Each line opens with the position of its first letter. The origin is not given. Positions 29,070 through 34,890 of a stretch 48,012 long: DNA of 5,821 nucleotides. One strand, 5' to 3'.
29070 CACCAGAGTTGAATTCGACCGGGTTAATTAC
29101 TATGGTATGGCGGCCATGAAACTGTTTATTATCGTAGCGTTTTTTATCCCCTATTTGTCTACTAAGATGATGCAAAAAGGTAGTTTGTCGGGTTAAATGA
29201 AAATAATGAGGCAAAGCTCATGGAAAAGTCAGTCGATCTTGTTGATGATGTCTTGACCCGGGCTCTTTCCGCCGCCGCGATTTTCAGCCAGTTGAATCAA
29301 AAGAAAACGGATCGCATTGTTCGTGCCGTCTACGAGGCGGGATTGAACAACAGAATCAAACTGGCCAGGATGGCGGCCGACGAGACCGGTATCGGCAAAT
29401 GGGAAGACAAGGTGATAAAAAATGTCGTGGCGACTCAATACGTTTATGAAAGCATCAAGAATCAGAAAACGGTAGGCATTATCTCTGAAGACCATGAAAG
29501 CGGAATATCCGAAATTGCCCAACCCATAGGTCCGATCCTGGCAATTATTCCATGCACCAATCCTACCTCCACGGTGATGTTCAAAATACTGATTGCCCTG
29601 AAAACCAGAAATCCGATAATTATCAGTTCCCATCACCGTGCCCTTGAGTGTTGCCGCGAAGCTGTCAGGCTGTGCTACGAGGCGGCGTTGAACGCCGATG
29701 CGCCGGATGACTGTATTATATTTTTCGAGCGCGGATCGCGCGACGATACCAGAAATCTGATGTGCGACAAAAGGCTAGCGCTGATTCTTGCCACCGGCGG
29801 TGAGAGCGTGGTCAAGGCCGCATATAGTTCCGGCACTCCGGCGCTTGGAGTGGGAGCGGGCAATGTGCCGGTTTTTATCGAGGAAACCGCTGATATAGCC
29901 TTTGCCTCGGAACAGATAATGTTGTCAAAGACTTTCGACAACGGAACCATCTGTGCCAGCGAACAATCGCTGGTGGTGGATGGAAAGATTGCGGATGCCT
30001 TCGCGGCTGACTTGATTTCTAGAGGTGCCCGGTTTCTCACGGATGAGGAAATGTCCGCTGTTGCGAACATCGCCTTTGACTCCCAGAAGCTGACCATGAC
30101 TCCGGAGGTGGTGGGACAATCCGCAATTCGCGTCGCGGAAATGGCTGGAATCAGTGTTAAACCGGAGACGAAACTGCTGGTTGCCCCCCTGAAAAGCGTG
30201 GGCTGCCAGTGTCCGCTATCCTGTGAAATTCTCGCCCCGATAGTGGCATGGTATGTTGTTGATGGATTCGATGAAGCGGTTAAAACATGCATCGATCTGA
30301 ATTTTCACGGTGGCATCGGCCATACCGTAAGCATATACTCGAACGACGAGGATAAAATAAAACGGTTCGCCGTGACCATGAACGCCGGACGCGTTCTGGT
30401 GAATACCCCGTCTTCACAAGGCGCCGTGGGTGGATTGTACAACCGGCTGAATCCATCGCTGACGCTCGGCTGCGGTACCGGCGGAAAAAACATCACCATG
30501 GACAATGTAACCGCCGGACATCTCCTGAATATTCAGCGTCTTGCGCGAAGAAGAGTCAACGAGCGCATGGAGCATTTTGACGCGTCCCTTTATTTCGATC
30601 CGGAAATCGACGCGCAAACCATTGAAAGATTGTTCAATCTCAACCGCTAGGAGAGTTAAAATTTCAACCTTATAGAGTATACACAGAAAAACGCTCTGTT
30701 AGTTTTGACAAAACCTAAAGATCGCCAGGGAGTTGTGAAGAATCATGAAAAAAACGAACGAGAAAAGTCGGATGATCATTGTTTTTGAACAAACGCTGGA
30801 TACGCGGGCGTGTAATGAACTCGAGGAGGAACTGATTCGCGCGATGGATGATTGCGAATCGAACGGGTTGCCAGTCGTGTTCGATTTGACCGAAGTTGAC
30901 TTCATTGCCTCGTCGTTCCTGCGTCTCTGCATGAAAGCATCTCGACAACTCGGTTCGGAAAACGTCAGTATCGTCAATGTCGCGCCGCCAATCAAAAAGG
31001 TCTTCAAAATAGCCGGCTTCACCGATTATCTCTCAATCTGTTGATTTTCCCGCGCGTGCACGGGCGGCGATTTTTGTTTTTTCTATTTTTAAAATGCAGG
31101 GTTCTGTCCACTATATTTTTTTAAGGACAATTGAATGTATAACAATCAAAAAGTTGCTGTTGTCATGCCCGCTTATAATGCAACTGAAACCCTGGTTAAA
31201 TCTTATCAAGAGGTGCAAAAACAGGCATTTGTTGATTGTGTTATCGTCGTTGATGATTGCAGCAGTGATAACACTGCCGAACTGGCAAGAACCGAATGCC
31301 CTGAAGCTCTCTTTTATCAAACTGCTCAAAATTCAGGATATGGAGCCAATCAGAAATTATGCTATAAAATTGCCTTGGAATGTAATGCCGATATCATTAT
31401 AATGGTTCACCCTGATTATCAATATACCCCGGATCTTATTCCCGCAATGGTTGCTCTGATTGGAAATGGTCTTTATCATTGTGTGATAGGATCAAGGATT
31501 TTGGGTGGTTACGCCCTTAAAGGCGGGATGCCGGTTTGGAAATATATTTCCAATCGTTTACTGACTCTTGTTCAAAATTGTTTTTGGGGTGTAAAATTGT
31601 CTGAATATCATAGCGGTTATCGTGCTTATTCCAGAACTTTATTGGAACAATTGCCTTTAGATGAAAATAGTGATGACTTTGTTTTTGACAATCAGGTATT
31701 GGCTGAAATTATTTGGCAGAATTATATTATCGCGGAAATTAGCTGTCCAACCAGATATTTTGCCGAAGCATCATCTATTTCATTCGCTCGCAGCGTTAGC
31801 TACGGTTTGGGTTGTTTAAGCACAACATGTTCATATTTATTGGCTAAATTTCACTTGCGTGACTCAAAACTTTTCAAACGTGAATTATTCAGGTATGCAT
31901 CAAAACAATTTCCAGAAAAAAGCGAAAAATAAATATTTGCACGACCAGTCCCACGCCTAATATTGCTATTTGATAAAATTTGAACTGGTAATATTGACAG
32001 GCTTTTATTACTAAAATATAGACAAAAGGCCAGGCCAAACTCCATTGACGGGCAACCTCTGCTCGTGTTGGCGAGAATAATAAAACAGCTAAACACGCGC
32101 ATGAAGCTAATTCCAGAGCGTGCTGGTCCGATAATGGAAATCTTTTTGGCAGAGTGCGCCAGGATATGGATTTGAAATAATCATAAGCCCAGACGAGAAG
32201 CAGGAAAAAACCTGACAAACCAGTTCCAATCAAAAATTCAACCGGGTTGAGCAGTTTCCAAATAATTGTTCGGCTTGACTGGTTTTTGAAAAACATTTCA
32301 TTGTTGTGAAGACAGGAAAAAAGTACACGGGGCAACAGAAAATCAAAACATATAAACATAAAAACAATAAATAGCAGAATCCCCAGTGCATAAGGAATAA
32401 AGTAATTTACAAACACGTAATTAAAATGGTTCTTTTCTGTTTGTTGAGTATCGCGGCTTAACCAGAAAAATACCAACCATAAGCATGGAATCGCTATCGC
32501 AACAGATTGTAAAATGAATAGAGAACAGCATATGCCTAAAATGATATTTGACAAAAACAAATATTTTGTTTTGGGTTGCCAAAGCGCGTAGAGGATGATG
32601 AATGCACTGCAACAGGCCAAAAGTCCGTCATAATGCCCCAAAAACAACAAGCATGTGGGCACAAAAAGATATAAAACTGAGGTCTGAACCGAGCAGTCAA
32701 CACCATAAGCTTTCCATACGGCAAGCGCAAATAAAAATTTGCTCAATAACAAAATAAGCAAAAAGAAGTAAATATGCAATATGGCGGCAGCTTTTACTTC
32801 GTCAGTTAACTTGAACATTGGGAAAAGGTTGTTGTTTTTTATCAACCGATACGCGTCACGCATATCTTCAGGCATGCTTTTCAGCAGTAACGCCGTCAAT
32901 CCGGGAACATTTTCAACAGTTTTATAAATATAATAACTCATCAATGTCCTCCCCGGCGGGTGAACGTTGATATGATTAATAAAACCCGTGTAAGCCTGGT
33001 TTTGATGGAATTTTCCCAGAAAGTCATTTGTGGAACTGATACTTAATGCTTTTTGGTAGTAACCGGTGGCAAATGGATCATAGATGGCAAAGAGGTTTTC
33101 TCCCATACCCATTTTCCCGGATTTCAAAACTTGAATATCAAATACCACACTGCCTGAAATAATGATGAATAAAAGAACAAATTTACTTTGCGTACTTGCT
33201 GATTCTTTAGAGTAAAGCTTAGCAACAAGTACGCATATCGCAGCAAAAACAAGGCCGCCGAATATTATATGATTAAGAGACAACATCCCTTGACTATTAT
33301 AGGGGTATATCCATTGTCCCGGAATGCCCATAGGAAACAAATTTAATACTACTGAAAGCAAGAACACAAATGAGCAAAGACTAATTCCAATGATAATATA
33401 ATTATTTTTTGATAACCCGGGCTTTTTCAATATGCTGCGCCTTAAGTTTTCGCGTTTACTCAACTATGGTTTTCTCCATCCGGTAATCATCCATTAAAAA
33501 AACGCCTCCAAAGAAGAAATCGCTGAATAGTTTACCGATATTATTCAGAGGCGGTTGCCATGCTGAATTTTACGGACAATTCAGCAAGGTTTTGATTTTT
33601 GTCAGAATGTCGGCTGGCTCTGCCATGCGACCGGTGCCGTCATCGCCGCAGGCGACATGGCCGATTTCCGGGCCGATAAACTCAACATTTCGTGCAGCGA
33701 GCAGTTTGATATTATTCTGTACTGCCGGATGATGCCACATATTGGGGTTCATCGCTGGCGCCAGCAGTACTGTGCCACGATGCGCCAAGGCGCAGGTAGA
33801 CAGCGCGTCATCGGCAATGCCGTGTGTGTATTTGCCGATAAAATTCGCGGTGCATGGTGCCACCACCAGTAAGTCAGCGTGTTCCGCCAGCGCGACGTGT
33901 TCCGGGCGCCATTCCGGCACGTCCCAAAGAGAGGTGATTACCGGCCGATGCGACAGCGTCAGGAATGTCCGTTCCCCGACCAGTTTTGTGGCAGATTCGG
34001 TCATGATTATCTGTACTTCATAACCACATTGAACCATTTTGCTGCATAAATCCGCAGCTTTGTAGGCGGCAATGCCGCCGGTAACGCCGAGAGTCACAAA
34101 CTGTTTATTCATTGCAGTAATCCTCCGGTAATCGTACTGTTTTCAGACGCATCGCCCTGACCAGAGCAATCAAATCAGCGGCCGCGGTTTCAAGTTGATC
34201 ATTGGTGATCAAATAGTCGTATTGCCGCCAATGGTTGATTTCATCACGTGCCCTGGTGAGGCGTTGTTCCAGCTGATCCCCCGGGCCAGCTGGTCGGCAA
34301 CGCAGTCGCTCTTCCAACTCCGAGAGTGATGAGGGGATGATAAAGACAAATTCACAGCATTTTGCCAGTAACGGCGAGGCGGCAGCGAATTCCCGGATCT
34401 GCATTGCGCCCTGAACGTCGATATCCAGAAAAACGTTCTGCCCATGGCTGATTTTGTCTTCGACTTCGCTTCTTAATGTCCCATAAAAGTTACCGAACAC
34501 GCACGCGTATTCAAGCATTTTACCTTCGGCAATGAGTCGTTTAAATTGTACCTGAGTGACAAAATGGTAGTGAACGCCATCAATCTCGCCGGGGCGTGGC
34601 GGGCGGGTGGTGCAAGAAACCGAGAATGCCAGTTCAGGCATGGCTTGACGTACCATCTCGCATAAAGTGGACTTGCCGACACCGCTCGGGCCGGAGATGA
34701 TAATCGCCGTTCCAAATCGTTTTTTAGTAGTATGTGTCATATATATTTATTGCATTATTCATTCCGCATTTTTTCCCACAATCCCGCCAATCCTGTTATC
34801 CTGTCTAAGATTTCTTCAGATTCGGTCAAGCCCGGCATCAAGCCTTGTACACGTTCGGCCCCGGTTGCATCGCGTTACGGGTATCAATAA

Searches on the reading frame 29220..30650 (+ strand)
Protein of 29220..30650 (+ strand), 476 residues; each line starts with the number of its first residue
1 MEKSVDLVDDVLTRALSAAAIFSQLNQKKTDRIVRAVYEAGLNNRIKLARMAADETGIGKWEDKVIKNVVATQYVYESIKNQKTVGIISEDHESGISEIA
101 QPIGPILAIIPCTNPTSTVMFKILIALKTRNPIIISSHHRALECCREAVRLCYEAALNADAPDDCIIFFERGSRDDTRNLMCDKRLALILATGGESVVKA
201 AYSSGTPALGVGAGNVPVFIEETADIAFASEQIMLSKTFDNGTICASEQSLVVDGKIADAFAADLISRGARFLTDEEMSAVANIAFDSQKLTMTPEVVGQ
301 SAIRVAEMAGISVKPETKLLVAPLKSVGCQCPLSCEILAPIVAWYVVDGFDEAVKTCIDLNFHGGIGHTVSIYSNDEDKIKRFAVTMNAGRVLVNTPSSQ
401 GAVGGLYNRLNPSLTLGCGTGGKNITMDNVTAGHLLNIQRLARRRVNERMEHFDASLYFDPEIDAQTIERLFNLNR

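Call 41: search_protein_families(library=pfam, proteins=[window:29220-30650:+], max_evalue=0.00001)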
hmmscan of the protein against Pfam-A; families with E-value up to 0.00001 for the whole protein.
window:29220-30650:+ (476 aa): 1 family
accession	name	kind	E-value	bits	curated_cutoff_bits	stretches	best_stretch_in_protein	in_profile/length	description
PF00171.27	Aldedh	-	1.5e-26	93.5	23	1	6-400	29-428/461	Aldehyde dehydrogenase family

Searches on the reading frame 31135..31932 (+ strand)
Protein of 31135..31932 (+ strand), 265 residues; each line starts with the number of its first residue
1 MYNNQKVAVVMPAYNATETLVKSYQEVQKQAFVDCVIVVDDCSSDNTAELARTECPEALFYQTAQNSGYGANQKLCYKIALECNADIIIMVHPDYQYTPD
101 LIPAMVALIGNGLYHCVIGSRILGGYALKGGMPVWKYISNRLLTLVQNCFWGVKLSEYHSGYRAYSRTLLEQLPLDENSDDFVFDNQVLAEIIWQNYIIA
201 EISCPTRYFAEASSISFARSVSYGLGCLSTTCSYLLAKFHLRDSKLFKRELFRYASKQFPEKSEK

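Call 41: search_protein_families(library=pfam, proteins=[window:31135-31932:+], max_evalue=0.00001)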
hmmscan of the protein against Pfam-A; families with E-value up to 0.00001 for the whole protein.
window:31135-31932:+ (265 aa): 1 family
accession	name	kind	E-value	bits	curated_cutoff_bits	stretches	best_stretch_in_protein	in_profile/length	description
PF00535.33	Glycos_transf_2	-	3.5e-20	73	23.3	1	9-173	2-167/168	Glycosyl transferase family 2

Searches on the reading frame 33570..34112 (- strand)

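Call 42: search_protein_families(library=pfam, proteins=[window:33570-34112:-], max_evalue=0.00001)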
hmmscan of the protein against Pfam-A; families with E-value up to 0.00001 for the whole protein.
window:33570-34112:- (180 aa): 1 family
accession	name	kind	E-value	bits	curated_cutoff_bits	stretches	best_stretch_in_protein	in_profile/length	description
PF02441.25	Flavoprotein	-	1.2e-30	106.7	22.7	1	6-175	3-160/162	Flavoprotein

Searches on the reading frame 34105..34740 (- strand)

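Call 42: search_protein_families(library=pfam, proteins=[window:34105-34740:-], max_evalue=0.00001)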
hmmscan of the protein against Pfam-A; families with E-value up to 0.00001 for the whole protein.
window:34105-34740:- (211 aa): 1 family
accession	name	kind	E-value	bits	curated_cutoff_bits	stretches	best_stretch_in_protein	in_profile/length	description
PF00625.27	Guanylate_kin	-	5e-43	147.3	25.2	1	11-195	3-180/182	Guanylate kinase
